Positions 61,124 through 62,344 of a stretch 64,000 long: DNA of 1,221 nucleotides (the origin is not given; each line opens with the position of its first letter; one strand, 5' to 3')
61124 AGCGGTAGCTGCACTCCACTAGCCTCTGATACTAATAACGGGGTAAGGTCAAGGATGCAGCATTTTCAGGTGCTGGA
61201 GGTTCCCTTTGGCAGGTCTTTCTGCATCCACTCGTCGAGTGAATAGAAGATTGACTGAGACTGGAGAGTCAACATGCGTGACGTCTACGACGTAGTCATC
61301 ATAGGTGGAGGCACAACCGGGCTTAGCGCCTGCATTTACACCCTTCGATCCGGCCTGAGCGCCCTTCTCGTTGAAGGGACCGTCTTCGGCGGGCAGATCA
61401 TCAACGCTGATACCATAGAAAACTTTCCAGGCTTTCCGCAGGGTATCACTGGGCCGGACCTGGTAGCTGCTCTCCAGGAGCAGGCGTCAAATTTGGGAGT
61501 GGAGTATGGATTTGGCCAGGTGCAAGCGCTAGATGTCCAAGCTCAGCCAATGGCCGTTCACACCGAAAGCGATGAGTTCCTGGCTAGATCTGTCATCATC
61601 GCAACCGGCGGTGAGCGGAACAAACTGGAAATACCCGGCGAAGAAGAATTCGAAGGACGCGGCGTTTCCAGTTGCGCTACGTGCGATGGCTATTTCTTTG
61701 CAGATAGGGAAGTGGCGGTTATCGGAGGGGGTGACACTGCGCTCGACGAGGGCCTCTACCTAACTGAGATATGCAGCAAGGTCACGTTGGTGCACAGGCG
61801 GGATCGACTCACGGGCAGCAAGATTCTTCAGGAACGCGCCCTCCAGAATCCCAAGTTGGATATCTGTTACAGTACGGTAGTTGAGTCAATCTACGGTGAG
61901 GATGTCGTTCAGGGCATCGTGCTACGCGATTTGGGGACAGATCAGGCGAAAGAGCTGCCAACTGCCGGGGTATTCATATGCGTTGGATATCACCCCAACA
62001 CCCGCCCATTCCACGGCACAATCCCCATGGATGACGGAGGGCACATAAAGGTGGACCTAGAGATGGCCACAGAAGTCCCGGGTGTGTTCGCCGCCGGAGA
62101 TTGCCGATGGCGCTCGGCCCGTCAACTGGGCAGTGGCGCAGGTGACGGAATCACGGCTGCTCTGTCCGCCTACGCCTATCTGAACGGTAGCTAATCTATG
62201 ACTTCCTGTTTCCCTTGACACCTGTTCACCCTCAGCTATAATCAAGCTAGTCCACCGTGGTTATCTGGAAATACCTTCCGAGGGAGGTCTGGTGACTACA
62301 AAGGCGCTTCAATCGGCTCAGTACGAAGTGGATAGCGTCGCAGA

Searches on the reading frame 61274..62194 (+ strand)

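Call 68: search_protein_families(library=pfam, proteins=[window:61274-62194:+], max_evalue=0.0001)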
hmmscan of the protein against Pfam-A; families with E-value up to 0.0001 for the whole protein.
window:61274-62194:+ (306 aa): 7 families
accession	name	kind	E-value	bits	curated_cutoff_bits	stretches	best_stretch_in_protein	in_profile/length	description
PF07992.20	Pyr_redox_2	-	1.1e-48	166.6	26.1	1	5-281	1-280/291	Pyridine nucleotide-disulphide oxidoreductase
PF13738.12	Pyr_redox_3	-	3.9e-20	72.8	30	1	80-275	101-305/305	Pyridine nucleotide-disulphide oxidoreductase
PF00070.33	Pyr_redox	-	8e-15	55.6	22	1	147-218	2-80/82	Pyridine nucleotide-disulphide oxidoreductase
PF01266.30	DAO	-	3.5e-08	33.8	27.9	0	6-39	1-35/353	FAD dependent oxidoreductase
PF03486.20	HI0933_like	-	7.9e-07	29.2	50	0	6-36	2-32/244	HI0933-like protein Rossmann domain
PF00890.30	FAD_binding_2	-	4.5e-05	23.2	20.4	0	6-94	1-90/414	FAD binding domain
PF12831.13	FAD_oxidored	-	5.7e-05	23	27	0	6-41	1-37/416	FAD dependent oxidoreductase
